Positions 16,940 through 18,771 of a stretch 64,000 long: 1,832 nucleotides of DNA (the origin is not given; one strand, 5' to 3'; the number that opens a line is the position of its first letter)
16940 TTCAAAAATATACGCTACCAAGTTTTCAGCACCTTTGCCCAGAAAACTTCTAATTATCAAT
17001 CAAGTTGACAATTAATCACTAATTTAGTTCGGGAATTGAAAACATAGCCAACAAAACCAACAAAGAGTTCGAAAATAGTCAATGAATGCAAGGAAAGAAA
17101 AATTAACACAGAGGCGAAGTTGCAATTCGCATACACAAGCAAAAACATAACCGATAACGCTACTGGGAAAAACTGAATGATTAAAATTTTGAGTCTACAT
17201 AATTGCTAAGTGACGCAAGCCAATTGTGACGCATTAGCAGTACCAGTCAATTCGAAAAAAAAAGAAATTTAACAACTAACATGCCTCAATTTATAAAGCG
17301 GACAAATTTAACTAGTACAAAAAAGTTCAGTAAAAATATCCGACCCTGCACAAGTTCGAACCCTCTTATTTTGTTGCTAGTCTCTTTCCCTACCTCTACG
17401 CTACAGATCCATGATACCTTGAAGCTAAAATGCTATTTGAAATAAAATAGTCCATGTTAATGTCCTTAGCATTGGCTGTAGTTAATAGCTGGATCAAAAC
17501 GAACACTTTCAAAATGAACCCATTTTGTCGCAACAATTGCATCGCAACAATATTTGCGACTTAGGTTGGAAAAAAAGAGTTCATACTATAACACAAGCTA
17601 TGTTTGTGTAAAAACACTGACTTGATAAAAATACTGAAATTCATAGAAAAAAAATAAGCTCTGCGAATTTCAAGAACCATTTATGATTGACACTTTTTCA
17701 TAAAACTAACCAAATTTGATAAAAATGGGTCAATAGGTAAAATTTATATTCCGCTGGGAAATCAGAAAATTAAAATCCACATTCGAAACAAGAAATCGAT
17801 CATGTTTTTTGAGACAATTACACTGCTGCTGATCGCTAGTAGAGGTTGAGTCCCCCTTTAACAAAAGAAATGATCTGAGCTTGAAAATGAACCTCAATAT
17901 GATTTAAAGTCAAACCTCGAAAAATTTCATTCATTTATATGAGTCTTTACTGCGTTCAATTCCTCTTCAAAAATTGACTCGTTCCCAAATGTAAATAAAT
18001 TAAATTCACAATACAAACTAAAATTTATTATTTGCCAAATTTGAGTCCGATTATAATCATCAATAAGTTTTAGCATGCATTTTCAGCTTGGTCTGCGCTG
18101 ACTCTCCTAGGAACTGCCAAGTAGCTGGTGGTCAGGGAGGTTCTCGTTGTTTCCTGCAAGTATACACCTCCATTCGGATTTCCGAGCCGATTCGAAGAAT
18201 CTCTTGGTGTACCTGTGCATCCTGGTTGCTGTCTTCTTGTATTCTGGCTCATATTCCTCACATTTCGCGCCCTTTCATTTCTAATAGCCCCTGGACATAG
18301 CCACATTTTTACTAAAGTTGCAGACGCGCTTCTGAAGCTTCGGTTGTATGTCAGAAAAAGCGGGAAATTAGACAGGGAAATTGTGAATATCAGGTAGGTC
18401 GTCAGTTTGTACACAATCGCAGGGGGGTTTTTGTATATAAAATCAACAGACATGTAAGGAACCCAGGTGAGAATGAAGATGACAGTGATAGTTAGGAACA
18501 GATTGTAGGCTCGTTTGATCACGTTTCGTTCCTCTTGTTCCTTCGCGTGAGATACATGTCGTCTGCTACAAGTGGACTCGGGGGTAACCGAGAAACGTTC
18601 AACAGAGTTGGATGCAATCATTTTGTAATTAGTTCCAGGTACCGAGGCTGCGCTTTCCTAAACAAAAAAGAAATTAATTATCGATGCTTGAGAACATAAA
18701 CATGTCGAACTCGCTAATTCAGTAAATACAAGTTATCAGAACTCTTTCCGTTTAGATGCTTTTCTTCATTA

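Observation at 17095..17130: Shared terminal stem-loop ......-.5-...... across unrelated nonautonomous families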

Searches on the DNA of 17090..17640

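Call 41: search_rna_families(source=window, start=17090, end=17640, threshold=evalue, max_evalue=10, show_alignments=2)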
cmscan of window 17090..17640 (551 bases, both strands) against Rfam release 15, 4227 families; matches with E-value up to 10: 3.
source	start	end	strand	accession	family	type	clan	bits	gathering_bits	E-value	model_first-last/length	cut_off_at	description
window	17330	17412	-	RF00172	CAESAR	Cis-reg;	-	17.8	45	1.7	1-80/80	no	ctgf/hcs24 CAESAR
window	17511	17593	-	RF02875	AS-pc01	Gene; antisense;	-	16.7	79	2.4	1-99/99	no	Antisense to pHK01_035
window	17498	17531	-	RF00137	SNORD83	Gene; snRNA; snoRNA; CD-box;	-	14.8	35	9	1-78/78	no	Small nucleolar RNA SNORD83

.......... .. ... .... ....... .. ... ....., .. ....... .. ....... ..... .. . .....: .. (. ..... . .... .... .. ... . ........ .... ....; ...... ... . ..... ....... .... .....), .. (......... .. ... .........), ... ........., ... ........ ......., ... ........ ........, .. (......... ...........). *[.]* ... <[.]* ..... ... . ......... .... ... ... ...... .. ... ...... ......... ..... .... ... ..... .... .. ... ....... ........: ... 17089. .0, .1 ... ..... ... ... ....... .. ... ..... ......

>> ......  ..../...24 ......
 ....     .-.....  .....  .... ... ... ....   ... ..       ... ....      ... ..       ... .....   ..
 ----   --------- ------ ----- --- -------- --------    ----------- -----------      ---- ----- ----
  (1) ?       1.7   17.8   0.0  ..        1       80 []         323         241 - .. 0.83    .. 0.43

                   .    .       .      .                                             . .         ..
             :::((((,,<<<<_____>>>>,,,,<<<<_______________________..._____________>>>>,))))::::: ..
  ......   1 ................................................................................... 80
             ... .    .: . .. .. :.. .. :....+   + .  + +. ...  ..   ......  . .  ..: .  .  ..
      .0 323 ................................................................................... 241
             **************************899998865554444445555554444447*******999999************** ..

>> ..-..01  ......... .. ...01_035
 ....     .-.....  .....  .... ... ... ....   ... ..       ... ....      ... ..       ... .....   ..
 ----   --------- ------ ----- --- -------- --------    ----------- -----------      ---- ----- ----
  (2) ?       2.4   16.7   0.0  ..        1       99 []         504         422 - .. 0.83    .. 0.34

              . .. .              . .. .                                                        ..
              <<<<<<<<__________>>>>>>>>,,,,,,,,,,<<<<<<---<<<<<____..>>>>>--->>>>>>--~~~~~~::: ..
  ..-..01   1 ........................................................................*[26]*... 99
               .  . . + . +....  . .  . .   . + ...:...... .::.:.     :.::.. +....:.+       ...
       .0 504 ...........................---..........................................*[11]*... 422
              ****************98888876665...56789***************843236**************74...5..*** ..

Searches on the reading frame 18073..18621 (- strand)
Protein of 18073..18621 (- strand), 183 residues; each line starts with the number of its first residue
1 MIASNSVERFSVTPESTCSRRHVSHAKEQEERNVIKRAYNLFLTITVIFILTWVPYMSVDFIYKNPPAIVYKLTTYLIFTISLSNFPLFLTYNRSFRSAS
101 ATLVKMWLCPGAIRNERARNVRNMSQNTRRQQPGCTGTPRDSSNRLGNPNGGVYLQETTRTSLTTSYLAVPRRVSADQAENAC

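Call 48: search_protein_families(library=pfam, proteins=[window:18073-18621:-], max_evalue=0.1)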
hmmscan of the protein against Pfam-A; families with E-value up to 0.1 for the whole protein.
seq(183 aa): 1 family
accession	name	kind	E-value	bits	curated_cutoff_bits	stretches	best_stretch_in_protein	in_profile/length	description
PF00001.26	7tm_1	-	0.0095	15.9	30.5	1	24-65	185-228/260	7 transmembrane receptor (rhodopsin family)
